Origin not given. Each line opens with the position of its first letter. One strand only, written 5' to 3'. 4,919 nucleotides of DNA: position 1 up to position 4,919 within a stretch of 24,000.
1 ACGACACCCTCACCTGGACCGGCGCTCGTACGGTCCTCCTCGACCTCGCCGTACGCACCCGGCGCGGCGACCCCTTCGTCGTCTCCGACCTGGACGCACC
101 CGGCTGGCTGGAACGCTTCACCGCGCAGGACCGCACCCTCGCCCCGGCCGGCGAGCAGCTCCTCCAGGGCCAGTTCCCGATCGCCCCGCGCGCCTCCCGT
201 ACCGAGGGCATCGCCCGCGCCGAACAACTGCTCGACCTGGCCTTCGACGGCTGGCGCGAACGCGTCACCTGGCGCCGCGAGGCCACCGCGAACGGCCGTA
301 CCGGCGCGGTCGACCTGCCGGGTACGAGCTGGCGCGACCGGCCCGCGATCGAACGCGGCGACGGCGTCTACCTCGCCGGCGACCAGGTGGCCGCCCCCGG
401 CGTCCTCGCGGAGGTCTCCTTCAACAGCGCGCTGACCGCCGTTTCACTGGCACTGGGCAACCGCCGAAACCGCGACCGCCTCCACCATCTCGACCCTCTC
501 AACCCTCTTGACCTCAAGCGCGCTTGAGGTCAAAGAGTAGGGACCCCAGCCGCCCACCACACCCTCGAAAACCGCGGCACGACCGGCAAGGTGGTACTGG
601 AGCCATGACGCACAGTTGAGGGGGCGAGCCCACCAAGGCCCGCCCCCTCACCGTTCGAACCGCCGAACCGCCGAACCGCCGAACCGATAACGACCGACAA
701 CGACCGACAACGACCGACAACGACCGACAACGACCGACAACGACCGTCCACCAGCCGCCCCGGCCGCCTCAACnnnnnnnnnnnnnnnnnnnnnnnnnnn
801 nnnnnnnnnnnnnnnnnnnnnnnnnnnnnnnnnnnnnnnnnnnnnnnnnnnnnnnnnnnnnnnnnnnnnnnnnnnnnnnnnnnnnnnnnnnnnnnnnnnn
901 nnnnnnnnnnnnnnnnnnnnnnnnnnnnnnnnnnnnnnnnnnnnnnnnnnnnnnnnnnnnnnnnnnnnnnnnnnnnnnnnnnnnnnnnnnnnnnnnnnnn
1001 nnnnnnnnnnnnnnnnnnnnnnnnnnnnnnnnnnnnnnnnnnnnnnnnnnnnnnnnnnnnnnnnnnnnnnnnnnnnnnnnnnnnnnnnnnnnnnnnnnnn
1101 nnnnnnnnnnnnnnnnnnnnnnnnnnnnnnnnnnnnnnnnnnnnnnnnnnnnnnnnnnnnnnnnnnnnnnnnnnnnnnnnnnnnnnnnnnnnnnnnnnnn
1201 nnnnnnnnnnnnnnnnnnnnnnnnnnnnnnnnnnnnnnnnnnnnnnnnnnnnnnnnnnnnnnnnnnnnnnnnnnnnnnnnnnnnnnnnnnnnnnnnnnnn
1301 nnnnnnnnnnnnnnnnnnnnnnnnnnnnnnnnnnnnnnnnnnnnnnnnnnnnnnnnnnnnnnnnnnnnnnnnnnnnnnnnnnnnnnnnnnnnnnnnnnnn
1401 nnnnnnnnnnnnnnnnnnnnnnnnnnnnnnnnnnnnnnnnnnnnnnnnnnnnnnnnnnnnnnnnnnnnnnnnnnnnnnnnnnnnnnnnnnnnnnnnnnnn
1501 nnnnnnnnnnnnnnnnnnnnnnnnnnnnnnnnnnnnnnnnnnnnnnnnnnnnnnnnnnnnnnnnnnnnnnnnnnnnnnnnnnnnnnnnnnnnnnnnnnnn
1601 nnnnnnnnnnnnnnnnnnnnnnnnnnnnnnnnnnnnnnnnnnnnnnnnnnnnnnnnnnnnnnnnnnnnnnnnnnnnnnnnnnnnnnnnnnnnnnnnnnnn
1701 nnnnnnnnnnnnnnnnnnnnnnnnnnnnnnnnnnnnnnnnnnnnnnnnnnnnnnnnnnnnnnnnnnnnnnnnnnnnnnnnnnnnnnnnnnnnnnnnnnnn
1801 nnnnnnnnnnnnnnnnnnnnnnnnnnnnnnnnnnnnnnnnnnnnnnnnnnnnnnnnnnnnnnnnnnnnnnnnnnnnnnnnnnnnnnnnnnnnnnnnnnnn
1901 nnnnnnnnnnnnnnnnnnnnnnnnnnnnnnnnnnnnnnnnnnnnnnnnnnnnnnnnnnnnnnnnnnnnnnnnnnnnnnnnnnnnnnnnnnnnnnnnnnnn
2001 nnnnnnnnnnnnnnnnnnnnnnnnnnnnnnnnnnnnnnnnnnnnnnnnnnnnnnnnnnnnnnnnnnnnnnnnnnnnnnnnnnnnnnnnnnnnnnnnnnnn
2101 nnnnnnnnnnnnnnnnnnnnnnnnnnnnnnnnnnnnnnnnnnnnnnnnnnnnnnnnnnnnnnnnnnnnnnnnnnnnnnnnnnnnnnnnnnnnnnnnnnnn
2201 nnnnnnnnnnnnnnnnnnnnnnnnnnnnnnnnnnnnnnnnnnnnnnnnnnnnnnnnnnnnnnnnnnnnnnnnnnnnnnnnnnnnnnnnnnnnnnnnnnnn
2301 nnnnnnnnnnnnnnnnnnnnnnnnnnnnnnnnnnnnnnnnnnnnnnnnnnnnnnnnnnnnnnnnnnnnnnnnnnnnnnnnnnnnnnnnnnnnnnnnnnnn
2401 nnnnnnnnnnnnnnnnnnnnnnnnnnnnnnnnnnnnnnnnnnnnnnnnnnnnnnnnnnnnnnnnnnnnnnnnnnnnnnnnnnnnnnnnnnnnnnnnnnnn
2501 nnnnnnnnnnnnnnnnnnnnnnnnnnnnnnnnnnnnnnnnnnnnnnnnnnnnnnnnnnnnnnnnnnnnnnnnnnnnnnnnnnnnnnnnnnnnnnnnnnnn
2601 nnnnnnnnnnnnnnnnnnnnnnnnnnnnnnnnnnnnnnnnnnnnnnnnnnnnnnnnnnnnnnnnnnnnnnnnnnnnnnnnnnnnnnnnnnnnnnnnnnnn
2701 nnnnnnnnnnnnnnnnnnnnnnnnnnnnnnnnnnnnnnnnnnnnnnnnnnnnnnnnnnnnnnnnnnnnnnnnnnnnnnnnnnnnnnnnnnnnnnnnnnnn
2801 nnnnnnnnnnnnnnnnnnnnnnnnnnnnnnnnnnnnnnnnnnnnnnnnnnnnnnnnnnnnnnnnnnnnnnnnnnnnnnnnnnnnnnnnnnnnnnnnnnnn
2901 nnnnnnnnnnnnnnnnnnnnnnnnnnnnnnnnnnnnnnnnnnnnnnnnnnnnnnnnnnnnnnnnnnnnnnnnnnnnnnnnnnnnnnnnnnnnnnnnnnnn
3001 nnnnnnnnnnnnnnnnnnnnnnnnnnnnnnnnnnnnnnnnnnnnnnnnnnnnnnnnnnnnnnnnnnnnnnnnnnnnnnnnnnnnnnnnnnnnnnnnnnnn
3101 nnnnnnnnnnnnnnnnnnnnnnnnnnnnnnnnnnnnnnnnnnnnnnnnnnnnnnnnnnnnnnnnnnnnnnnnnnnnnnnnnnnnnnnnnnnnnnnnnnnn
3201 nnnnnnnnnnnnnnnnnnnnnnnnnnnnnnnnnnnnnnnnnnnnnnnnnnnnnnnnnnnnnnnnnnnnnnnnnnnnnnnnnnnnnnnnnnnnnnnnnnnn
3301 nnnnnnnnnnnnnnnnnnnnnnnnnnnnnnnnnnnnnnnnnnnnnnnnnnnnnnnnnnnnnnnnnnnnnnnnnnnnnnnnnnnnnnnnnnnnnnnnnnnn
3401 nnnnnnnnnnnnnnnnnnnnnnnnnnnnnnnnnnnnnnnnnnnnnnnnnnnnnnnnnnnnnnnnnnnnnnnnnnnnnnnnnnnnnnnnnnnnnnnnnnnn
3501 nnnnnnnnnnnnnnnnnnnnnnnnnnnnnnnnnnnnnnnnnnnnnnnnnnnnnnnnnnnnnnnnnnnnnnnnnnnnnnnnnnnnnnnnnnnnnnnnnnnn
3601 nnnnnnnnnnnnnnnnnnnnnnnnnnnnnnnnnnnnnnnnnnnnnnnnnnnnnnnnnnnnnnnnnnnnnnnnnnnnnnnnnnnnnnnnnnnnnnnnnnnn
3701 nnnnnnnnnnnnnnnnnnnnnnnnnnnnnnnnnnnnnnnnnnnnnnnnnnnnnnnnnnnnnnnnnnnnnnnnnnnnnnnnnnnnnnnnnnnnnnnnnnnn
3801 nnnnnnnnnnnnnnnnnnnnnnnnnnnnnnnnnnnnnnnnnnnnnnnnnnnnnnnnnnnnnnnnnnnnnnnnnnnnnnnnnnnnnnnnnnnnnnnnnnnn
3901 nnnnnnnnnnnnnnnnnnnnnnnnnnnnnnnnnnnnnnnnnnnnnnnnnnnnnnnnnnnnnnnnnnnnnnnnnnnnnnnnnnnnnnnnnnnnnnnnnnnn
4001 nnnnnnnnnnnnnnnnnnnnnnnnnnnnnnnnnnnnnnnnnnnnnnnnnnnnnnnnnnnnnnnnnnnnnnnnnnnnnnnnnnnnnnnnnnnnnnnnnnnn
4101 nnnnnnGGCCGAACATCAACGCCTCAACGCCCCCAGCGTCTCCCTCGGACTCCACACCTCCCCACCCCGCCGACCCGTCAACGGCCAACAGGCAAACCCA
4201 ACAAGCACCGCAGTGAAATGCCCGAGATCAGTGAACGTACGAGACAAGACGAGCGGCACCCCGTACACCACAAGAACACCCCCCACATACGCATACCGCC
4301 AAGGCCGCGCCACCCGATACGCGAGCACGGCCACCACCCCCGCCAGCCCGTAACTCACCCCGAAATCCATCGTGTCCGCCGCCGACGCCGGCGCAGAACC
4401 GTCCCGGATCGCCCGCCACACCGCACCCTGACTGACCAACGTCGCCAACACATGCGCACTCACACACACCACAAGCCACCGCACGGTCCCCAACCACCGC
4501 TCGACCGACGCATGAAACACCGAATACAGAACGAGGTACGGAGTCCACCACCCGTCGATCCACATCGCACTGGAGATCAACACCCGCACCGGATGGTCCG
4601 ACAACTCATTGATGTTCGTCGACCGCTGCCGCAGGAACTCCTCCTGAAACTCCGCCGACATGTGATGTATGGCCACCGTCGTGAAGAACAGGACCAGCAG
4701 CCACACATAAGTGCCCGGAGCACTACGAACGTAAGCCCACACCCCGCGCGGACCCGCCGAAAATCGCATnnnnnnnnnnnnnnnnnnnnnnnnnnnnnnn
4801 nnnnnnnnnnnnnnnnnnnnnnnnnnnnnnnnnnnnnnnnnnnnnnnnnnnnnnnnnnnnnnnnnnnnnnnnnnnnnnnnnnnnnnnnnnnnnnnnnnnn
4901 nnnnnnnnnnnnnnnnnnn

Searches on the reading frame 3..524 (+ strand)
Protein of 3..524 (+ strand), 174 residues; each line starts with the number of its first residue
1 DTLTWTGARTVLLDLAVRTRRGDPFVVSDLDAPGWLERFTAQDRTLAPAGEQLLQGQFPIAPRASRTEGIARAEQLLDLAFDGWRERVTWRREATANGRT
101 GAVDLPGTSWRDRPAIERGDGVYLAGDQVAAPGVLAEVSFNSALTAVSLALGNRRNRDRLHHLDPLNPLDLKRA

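Call 10: search_protein_families(library=pfam, proteins=[window:3-524:+], max_evalue=0.01)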
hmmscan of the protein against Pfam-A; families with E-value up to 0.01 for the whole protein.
window:3-524:+ (174 aa): 0 families

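Call 13: find_related_loci(query=window:3-524:+, collection=genome_contigs, flank=10000)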
Query window:3-524:+ (174 aa) in genome_contigs; peptide patterns used: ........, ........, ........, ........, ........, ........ (x = any residue, [..] = any of these).
600 stretches matched a pattern (row limit reached: there are more); 381 encode a relative of the query (tblastn E <= 1e-3); the best 80 are kept; 80 distinct loci.
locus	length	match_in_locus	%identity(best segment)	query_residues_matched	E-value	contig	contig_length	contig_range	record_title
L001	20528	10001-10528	92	1-173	3e-101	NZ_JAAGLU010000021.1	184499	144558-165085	Streptomyces sp. SID12501 NODE_21_length_184499_cov_59.0571_ID_41/0, whole genome shotgun sequence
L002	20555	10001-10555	87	1-173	1e-96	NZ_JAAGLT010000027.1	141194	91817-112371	Streptomyces sp. SID12488 NODE_27_length_141194_cov_105.002_ID_53/0, whole genome shotgun sequence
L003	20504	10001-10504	90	1-174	1e-95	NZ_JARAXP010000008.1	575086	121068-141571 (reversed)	Streptomyces sp. ME02-8801-2C NODE_8_length_575086_cov_53.410788, whole genome shotgun sequence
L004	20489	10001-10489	88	1-174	6e-94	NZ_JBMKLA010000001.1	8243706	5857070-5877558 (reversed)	Streptomyces echiniscabiei strain WI04-05B 1, whole genome shotgun sequence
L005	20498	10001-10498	87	1-174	8e-94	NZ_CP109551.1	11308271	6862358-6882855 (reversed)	Streptomyces sp. NBC_01390 chromosome, complete genome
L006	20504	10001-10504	89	1-174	8e-94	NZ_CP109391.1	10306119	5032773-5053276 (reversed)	Streptomyces sp. NBC_01538 strain NBC 01538 chromosome, complete genome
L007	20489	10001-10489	89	1-168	4e-91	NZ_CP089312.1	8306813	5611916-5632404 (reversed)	Streptomyces sp. GQFP chromosome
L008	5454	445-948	90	1-174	5e-90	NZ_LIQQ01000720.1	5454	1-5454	Streptomyces graminilatus strain NRRL B-59124 B59124_contig_720, whole genome shotgun sequence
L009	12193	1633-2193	81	1-174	1e-88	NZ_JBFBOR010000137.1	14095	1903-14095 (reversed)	Streptomyces adonidis strain NEAU-BLH26 Scaffold137, whole genome shotgun sequence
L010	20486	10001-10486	80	1-174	8e-85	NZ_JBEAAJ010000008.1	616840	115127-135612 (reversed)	Streptomyces sp. RG80 contig8, whole genome shotgun sequence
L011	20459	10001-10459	86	1-153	3e-84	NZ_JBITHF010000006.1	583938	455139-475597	Streptomyces sp. NPDC050534 NPDC050534_58_G4.ctg-0006, whole genome shotgun sequence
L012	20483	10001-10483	79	1-174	4e-84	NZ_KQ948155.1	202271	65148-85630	Streptomyces pseudovenezuelae strain DSM 40212 PRJNA299220_s012, whole genome shotgun sequence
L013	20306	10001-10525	80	1-174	2e-84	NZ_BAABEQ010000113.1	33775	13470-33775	Streptomyces phyllanthi strain JCM 30865 sequence113, whole genome shotgun sequence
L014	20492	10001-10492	78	1-174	6e-84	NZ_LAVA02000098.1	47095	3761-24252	Streptomyces mangrovisoli strain MUSC 149 98, whole genome shotgun sequence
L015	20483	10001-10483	79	1-174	1e-83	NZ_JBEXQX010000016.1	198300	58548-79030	Streptomyces sp. NPDC006335 NPDC006335_281_B7.ctg-0016, whole genome shotgun sequence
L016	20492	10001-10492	78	1-174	1e-83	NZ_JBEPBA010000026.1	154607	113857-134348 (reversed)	Streptomyces sp. NPDC001137 NPDC001137_3_G5.ctg-0026, whole genome shotgun sequence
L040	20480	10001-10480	81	1-161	1e-82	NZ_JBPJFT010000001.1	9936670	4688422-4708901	Streptomyces scabiei strain ATCC 49173 1, whole genome shotgun sequence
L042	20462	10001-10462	84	1-154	2e-82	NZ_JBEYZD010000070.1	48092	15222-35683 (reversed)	Streptomyces olindensis strain NPDC046612 NPDC046612_69_B3.ctg-0070, whole genome shotgun sequence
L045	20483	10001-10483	80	1-161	3e-82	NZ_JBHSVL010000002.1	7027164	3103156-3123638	Streptomyces thermocoprophilus strain JCM 10918 contig_2_pilon, whole genome shotgun sequence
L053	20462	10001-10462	84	1-154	7e-82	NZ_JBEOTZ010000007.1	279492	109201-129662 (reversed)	Streptomyces sp. NPDC094143 NPDC094143_188_A6.ctg-0007, whole genome shotgun sequence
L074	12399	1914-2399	77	1-174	2e-81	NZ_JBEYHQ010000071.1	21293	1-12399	Streptomyces sp. NPDC006975 NPDC006975_15_E12.ctg-0071, whole genome shotgun sequence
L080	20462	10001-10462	84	1-154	3e-81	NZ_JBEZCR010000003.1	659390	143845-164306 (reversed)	Streptomyces tibetensis strain NPDC039018 NPDC039018_16_B3.ctg-0003, whole genome shotgun sequence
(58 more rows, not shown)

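Call 20: search_protein_families(library=pfam, proteins=[L005:14243-14743:-, L005:14780-16135:-, L005:16164-16706:-, L005:16074-16793:+, L004:13613-14167:-, L004:14605-15804:-, L004:16167-16913:-, L004:16122-16871:+, L004:13646-14449:+, L005:10679-11962:+], max_evalue=0.001)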
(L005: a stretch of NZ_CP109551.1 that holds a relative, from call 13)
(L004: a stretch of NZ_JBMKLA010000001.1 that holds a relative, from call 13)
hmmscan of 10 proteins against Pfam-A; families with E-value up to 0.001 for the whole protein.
L005:14243-14743:- (166 aa): 2 families
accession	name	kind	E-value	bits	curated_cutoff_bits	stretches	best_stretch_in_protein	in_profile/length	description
PF00293.34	NUDIX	-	1.6e-19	70.6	21.1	1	24-140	5-121/134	NUDIX domain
PF14815.12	NUDIX_4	-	2.1e-06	27.9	35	1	27-93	4-65/113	NUDIX domain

L005:14780-16135:- (451 aa): 0 families

L005:16164-16706:- (180 aa): 0 families

L005:16074-16793:+ (239 aa): 1 family
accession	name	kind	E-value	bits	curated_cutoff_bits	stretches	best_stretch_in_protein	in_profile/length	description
PF18143.6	HAD_SAK_2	-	1.1e-07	32.7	27.5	1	52-211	1-138/139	HAD domain in Swiss Army Knife RNA repair proteins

L004:13613-14167:- (184 aa): 1 family
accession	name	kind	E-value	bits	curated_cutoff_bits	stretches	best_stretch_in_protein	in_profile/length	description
PF00199.24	Catalase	-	5.8e-69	233.5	25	1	1-163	46-205/383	Catalase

L004:14605-15804:- (399 aa): 2 families
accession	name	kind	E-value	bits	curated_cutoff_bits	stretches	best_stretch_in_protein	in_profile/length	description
PF00155.27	Aminotran_1_2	-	1.5e-43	149.8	19.7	1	60-394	23-361/361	Aminotransferase class I and II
PF12897.13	Asp_aminotransf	-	3.5e-09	36.4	27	1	127-388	127-399/421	Aspartate amino-transferase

L004:16167-16913:- (248 aa): 1 family
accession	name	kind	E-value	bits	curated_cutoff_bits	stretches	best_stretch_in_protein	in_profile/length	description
PF03591.19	AzlC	-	3.4e-30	105.7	32.1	1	33-170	1-137/137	AzlC protein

L004:16122-16871:+ (249 aa): 0 families

L004:13646-14449:+ (267 aa): 0 families

L005:10679-11962:+ (427 aa): 0 families

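Call 28: search_protein_families(library=pfam, proteins=[L006:10593-11579:+, L016:15910-17316:-, L016:13161-15902:-], max_evalue=0.001)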
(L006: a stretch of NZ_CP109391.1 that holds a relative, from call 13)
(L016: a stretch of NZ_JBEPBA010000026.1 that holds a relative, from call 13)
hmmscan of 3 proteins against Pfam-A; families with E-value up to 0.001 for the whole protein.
L006:10593-11579:+ (328 aa): 3 families
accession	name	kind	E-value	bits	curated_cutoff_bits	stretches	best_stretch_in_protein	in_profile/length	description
PF00107.32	ADH_zinc_N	-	1e-17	64.7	31.8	1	157-251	1-96/129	Zinc-binding dehydrogenase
PF13602.12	ADH_zinc_N_2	-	6.8e-15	56.6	27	1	190-326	2-134/134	Zinc-binding dehydrogenase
PF08240.17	ADH_N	-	3.9e-12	46.8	23.5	1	26-116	1-103/104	Alcohol dehydrogenase GroES-like domain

L016:15910-17316:- (468 aa): 3 families
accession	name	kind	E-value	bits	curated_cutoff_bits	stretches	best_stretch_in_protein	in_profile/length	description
PF01266.30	DAO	-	7.2e-56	190.6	27.9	1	36-396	1-353/353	FAD dependent oxidoreductase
PF01946.23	Thi4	-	5.1e-08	32.9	26.2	1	33-109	16-89/235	Thi4 family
PF13450.12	NAD_binding_8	-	0.00038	21.1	21.9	1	39-80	1-42/68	NAD(P)-binding Rossmann-like domain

L016:13161-15902:- (913 aa): 1 family
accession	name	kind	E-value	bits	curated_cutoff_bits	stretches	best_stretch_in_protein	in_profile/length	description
PF07494.17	Reg_prop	-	0.00094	19.6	20.4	0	879-901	2-24/24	Two component regulator propeller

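Call 48: search_protein_families(library=pfam, alignment_id=A5, max_evalue=0.0001)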
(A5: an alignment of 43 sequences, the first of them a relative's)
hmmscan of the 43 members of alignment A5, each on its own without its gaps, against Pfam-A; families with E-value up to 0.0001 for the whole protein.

A. member 1, L007:15612-16109:- (166 aa): 2 families
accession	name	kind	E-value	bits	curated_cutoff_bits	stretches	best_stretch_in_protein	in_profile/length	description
PF00293.34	NUDIX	-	1.3e-20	74.2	21.1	1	24-147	5-128/134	NUDIX domain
PF14815.12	NUDIX_4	-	1.8e-06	28.1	35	1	27-138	4-98/113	NUDIX domain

B. families by the number of members that match (of 43 scanned): 27 families (the first 25 are shown)
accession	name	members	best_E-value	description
PF00293.34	NUDIX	4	3.6e-23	NUDIX domain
PF14815.12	NUDIX_4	4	2.3e-07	NUDIX domain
PF00392.27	GntR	2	1.7e-17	Bacterial regulatory proteins, gntR family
PF01966.28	HD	2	1e-15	HD domain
PF18062.7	RE_AspBHI_N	1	9.6e-56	Restriction endonuclease AspBHI N-terminal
PF19801.4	DUF6284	1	3.9e-40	Family of unknown function (DUF6284)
PF00005.33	ABC_tran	1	1.1e-31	ABC transporter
PF07702.18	UTRA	1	1.4e-27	UTRA domain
PF21848.1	DUF6907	1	8.4e-26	Domain of unknown function (DUF6907)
PF05593.20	RHS_repeat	1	2.1e-25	RHS Repeat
PF13359.12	DDE_Tnp_4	1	3.7e-21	DDE superfamily endonuclease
PF13304.12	AAA_21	1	1.4e-16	AAA domain, putative AbiEii toxin, Type IV TA system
PF13649.12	Methyltransf_25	1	5.9e-16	Methyltransferase domain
PF03551.20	PadR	1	6.3e-16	Transcriptional regulator PadR-like family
PF08241.18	Methyltransf_11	1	1.4e-14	Methyltransferase domain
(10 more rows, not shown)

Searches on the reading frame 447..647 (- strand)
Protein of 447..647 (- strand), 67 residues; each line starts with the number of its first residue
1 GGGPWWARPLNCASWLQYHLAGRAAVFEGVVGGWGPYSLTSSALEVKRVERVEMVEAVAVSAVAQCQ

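Call 37: search_protein_families(library=pfam, alignment_id=A1, max_evalue=0.05)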
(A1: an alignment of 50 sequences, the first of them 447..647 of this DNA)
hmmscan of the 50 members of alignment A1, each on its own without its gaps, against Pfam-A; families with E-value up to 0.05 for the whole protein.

A. member 1, window:447-647:- (67 aa): 0 families

B. families by the number of members that match (of 50 scanned): 12 families
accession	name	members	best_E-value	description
PF20401.3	Rhomboid_2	1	2.8e-95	Rhomboid-like protein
PF04655.20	APH_6_hur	1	3.5e-38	Aminoglycoside/hydroxyurea antibiotic resistance kinase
PF00583.31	Acetyltransf_1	1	3.4e-15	Acetyltransferase (GNAT) family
PF13508.13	Acetyltransf_7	1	8.3e-14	Acetyltransferase (GNAT) domain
PF13673.13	Acetyltransf_10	1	2.6e-08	Acetyltransferase (GNAT) domain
PF14542.12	Acetyltransf_CG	1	0.00014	GCN5-related N-acetyl-transferase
PF01833.30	TIG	1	0.00031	IPT/TIG domain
PF13880.12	Acetyltransf_13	1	0.00074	ESCO1/2 acetyl-transferase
PF13527.13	Acetyltransf_9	1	0.00081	Acetyltransferase (GNAT) domain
PF08445.16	FR47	1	0.00085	FR47-like protein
PF13302.13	Acetyltransf_3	1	0.0011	Acetyltransferase (GNAT) domain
PF22262.2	DUF6950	1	0.023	Domain of unknown function (DUF6950)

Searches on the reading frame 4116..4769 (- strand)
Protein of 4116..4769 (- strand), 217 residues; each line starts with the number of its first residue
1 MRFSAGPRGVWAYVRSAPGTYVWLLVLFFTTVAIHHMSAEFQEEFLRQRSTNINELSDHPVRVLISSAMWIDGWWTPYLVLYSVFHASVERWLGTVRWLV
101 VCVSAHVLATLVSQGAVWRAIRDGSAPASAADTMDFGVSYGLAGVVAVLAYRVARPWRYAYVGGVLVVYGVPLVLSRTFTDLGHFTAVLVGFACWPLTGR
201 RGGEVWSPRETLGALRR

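Call 10: search_protein_families(library=pfam, proteins=[window:4116-4769:-], max_evalue=0.01)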
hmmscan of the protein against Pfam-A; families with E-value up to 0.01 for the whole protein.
window:4116-4769:- (217 aa): 1 family
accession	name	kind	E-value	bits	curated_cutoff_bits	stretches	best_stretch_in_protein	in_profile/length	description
PF20401.3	Rhomboid_2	-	2.6e-95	318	27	1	12-201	1-191/194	Rhomboid-like protein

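Call 26: find_encoding_contigs(protein=window:4116-4769:-, flank=10000, max_places=10)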
Protein window:4116-4769:- (217 aa): 1 contig read that carries it; 1 place shown.
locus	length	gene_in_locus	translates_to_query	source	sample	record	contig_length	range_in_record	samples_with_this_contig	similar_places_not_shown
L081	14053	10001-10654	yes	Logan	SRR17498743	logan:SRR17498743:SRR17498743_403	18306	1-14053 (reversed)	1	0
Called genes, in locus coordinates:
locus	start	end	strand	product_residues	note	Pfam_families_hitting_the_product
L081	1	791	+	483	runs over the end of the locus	PF01406:tRNA-synt_1e, PF09334:tRNA-synt_1g (weak), PF09190:DALR_2, PF23493:CysS_C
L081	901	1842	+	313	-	PF08032:SpoU_sub_bind, PF00588:SpoU_methylase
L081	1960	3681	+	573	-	PF07681:DoxX (weak)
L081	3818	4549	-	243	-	PF00483:NTP_transferase, PF12804:NTP_transf_3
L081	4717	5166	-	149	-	-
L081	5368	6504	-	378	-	PF00005:ABC_tran, PF17912:OB_MalK, PF17850:CysA_C_terminal (weak)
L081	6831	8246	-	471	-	PF12323:HTH_OrfB_IS605, PF01385:OrfB_IS605, PF07282:Cas12f1-like_TNB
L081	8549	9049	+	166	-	PF00583:Acetyltransf_1, PF13673:Acetyltransf_10, PF13508:Acetyltransf_7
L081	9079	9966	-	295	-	PF04655:APH_6_hur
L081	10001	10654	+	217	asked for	PF20401:Rhomboid_2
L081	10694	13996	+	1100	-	-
